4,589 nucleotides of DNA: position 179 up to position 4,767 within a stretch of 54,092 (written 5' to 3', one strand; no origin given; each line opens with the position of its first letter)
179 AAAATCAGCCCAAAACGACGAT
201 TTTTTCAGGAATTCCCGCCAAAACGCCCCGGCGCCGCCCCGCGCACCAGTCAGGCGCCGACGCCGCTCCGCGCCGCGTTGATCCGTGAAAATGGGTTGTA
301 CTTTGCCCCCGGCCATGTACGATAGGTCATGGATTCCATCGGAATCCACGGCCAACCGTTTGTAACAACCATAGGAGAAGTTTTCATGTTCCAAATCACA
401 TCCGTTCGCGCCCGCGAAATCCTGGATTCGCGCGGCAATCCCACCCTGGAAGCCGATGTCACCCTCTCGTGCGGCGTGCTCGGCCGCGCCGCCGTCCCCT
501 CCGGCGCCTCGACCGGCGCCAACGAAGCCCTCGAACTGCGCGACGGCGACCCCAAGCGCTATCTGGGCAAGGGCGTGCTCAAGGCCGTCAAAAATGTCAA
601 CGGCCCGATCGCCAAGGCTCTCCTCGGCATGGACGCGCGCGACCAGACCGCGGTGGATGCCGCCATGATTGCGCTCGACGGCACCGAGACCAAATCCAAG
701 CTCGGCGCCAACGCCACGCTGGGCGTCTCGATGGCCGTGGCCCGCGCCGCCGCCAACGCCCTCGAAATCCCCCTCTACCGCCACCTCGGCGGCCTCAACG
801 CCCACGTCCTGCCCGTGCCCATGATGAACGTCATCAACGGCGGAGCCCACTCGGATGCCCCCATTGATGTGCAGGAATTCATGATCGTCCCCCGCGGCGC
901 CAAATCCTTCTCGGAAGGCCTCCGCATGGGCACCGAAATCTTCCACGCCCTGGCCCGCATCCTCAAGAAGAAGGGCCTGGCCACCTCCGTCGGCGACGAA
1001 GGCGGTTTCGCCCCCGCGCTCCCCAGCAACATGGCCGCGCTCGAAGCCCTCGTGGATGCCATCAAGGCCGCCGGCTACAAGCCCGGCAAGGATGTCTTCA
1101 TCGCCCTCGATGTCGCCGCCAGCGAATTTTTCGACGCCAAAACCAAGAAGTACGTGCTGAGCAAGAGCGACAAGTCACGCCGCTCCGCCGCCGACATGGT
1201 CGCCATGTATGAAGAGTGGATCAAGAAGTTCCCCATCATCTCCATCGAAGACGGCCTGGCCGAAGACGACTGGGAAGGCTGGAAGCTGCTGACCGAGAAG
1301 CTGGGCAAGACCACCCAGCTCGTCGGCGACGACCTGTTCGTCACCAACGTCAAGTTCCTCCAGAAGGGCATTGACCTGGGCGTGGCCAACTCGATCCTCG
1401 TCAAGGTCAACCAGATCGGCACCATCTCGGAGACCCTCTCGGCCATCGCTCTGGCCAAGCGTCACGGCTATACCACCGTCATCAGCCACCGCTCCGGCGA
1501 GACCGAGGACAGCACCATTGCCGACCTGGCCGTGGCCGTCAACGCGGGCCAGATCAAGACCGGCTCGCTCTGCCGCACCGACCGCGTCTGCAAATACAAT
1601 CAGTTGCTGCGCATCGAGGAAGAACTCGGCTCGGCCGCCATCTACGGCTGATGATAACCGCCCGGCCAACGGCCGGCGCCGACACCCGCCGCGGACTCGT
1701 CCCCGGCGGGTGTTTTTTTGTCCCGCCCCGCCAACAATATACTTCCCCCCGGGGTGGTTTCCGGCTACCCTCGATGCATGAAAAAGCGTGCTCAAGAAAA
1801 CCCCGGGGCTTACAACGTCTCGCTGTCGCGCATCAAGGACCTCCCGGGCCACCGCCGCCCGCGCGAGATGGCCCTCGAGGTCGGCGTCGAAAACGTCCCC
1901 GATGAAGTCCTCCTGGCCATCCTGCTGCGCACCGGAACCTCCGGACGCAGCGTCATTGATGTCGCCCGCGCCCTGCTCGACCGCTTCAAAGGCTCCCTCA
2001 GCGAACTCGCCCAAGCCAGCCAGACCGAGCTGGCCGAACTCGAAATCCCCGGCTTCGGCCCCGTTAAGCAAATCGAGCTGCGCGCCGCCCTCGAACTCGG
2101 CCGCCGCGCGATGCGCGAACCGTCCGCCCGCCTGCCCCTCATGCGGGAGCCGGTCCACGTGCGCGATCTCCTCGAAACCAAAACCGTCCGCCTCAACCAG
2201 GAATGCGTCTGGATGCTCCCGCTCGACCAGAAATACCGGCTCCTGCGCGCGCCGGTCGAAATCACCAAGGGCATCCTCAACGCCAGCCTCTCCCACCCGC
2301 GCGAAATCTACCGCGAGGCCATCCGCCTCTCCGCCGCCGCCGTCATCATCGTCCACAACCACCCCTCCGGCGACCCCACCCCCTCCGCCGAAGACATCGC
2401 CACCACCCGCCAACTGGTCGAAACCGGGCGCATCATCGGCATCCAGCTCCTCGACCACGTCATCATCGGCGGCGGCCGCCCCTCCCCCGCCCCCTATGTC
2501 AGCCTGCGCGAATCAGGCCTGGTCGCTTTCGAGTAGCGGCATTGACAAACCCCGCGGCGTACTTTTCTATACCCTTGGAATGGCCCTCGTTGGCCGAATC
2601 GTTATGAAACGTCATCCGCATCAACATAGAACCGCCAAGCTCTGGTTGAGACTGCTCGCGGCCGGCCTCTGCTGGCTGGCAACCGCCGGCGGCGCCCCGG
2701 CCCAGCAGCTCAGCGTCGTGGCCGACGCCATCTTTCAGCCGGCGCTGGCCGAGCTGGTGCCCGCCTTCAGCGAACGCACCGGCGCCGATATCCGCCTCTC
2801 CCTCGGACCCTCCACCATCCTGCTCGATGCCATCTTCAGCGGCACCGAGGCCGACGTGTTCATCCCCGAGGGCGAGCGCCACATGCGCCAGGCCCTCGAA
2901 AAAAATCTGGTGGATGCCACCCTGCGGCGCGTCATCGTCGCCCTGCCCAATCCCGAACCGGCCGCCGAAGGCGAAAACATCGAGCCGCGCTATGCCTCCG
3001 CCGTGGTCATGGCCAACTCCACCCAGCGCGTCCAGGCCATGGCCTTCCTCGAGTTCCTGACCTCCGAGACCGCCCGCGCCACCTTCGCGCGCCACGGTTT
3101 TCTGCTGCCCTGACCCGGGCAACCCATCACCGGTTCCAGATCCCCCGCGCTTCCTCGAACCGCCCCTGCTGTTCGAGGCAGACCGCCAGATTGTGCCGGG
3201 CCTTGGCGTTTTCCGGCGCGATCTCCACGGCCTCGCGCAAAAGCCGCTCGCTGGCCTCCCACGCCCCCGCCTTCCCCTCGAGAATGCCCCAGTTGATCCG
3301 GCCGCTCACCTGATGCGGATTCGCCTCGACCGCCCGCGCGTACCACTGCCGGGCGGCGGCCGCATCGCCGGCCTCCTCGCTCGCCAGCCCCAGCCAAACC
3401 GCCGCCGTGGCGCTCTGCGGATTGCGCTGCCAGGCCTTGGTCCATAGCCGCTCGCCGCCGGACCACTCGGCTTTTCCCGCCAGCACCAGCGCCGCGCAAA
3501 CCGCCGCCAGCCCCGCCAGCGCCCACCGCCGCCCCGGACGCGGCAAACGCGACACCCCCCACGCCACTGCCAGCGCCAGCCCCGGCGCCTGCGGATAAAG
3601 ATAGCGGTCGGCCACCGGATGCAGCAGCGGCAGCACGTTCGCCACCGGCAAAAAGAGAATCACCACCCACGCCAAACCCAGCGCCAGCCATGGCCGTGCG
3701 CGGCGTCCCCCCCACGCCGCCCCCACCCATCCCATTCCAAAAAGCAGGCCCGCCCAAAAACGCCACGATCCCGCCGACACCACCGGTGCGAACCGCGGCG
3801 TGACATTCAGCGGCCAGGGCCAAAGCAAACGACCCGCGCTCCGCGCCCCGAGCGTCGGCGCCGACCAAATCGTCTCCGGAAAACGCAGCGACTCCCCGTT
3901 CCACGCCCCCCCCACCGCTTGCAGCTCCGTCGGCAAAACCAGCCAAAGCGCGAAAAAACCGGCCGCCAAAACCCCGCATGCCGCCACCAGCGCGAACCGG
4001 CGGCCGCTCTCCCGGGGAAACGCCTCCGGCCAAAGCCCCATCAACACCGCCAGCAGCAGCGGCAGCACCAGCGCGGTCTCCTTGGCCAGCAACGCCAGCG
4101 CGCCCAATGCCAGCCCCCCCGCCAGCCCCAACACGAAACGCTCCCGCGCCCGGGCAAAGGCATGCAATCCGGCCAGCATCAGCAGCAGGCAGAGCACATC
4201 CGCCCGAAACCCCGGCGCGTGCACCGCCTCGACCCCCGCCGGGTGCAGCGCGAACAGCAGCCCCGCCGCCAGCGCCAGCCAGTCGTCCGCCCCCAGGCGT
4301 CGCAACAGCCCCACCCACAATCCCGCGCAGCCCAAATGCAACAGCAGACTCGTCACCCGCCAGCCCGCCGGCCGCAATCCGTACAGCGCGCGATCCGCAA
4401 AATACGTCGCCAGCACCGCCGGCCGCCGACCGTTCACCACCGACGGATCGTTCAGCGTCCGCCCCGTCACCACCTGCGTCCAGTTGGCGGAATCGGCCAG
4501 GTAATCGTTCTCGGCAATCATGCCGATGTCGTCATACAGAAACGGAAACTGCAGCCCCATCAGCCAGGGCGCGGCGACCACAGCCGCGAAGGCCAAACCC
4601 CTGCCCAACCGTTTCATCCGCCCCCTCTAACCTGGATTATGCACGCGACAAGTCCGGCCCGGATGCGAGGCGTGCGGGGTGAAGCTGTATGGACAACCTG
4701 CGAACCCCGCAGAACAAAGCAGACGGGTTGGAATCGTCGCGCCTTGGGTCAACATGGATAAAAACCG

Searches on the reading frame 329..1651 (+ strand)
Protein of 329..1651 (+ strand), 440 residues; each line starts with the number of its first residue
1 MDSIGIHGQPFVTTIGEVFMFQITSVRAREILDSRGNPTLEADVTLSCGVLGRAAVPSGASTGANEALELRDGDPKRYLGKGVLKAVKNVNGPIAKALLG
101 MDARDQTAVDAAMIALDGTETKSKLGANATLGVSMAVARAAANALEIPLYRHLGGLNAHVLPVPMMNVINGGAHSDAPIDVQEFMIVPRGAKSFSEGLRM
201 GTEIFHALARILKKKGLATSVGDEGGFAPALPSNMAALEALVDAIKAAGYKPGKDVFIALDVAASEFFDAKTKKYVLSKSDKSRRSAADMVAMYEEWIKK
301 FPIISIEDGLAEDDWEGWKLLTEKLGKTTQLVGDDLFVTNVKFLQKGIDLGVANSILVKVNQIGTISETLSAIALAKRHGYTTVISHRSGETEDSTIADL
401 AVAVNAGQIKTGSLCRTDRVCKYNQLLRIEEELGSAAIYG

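Call 56: search_protein_families(library=pfam, proteins=[window:329-1651:+])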
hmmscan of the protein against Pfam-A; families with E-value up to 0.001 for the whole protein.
window:329-1651:+ (440 aa): 3 families
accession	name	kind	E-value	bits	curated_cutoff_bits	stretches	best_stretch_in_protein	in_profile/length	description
PF00113.28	Enolase_C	-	4.5e-129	430.4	21.5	1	159-439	2-287/296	Enolase, C-terminal TIM barrel domain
PF03952.21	Enolase_N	-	1.7e-60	203.3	35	1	23-153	1-131/131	Enolase, N-terminal domain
PF13378.12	MR_MLE_C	-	0.00013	22.2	29.4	1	286-407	59-172/219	Enolase C-terminal domain-like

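Call 57: find_related_loci(query=window:329-1651:+, collection=genome_contigs, flank=10000)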
Query window:329-1651:+ (440 aa) in genome_contigs; peptide patterns used: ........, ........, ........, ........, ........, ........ (x = any residue, [..] = any of these).
600 stretches matched a pattern (row limit reached: there are more); 583 encode a relative of the query (tblastn E <= 1e-3); the best 80 are kept; 80 distinct loci.
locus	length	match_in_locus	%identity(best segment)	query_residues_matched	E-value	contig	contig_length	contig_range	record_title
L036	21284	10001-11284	87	13-440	0e+0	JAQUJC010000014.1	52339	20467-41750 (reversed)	MAG: Kiritimatiellae bacterium isolate STCSWMC_75 NODE_1190_length_52339_cov_6.971999_ST_CSWMC, whole genome shotgun seq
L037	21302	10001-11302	84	7-440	0e+0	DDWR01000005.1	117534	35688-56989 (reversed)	MAG TPA_asm: Verrucomicrobia bacterium UBA2281 UBA2281_contig_4719, whole genome shotgun sequence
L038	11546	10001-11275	85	17-440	0e+0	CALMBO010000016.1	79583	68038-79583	MAG TPA_asm: uncultured Verrucomicrobia bacterium isolate SRR5468110_bin.44_CONCOCT_v1.1_MAG genome assembly, contig: ER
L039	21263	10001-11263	71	20-440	0e+0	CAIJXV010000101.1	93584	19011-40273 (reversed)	uncultured bacterium isolate Loclat_bin-05825 genome assembly, contig: bin-05825:101/124, whole genome shotgun sequence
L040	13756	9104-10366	71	20-440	0e+0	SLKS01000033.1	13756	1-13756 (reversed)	MAG: Kiritimatiellae bacterium isolate CSSed165cm_27R1 CSSed16-5cm-14264, whole genome shotgun sequence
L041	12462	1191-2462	71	17-440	0e+0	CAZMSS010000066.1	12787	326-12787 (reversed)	MAG TPA_asm: uncultured Verrucomicrobiota bacterium isolate binchicken_co2_359 genome assembly, contig: NODE_3701_length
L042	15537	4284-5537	73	23-440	0e+0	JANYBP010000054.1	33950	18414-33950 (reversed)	MAG: bacterium isolate GL140_6_metabat_212 GL140_6_k141_405869, whole genome shotgun sequence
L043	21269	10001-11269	71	18-440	0e+0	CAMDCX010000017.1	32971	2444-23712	MAG: PVC group bacterium isolate MiH-14oct19-100 genome assembly, contig: MiH-14oct19-C2406, whole genome shotgun sequen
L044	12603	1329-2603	70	16-440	0e+0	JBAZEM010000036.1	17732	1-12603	MAG: Kiritimatiellia bacterium isolate SO_2017_LW3_126 NODE_8598_length_17732_cov_9.414825_LW162_2017, whole genome shot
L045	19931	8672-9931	71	20-439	0e+0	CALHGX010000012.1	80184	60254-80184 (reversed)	MAG: uncultured bacterium isolate N1_Bin_METABAT__248_sub_1 genome assembly, contig: c_000000349570, whole genome shotgu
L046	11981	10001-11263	72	20-440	0e+0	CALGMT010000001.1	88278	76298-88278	MAG: uncultured bacterium isolate N1_Bin_METABAT__120_1 genome assembly, contig: c_000001077022, whole genome shotgun se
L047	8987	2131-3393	72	20-440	0e+0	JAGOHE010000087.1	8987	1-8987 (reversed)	MAG: Kiritimatiellae bacterium isolate Go_SlDig_bin_57 Go_SlDig_24167_length_8987_cov_5.602144, whole genome shotgun seq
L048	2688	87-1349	70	20-440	0e+0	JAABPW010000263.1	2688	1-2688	MAG: Verrucomicrobia bacterium isolate S02.Bin004 Scaffold_331, whole genome shotgun sequence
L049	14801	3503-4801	70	20-440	0e+0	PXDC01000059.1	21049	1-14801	MAG: Verrucomicrobia bacterium isolate T3Sed10_319 T3-Sed10-C4428, whole genome shotgun sequence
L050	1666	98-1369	70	17-440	0e+0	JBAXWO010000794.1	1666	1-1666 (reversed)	MAG: bacterium isolate ELA715 MAG715_794, whole genome shotgun sequence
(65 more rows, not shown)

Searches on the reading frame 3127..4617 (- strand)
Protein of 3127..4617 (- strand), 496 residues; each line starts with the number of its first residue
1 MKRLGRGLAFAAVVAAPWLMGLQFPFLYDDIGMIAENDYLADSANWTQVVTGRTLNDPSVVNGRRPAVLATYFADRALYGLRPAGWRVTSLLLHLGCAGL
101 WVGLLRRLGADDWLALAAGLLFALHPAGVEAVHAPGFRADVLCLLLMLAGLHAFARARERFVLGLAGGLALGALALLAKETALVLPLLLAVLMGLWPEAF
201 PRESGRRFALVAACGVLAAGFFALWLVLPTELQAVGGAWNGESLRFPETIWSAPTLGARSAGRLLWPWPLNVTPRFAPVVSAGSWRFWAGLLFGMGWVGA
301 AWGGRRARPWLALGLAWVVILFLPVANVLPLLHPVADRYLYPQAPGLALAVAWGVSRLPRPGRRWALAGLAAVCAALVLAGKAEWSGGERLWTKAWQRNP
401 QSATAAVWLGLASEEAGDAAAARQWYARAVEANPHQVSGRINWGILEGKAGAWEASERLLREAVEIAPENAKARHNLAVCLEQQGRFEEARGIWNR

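Call 20: search_protein_families(library=pfam, proteins=[window:3127-4617:-])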
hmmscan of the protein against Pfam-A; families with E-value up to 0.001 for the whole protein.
window:3127-4617:- (496 aa): 11 families
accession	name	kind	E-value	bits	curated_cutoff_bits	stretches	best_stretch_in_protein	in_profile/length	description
PF14559.12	TPR_19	-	4.4e-13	49.8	25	1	450-493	4-47/68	Tetratricopeptide repeat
PF13432.12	TPR_16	-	7e-11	42.8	32.7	2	443-494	3-53/65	Tetratricopeptide repeat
PF07719.23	TPR_2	-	1.8e-09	37.4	27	0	471-492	1-22/34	Tetratricopeptide repeat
PF13431.12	TPR_17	-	4e-09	36.5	24.4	1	459-491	1-33/34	Tetratricopeptide repeat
PF13424.12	TPR_12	-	2e-06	28.3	30.1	1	442-491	8-65/77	Tetratricopeptide repeat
PF00515.34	TPR_1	-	3.7e-06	26.9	27.8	0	471-490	1-20/34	Tetratricopeptide repeat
PF13181.12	TPR_8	-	5.7e-06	26.5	25.7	0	405-435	3-33/34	Tetratricopeptide repeat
PF13374.12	TPR_10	-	0.00021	21.6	27.5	0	471-491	2-22/42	Tetratricopeptide repeat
PF13414.12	TPR_11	-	0.00022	21.3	26.8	0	451-485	8-42/42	TPR repeat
PF23914.1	TPR_CcmH_CycH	-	0.00045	20.5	42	1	397-495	44-145/158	Cytochrome c-type biogenesis protein H TPR domain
PF13428.12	TPR_14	-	0.00071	20.5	23.5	0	406-443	4-41/44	Tetratricopeptide repeat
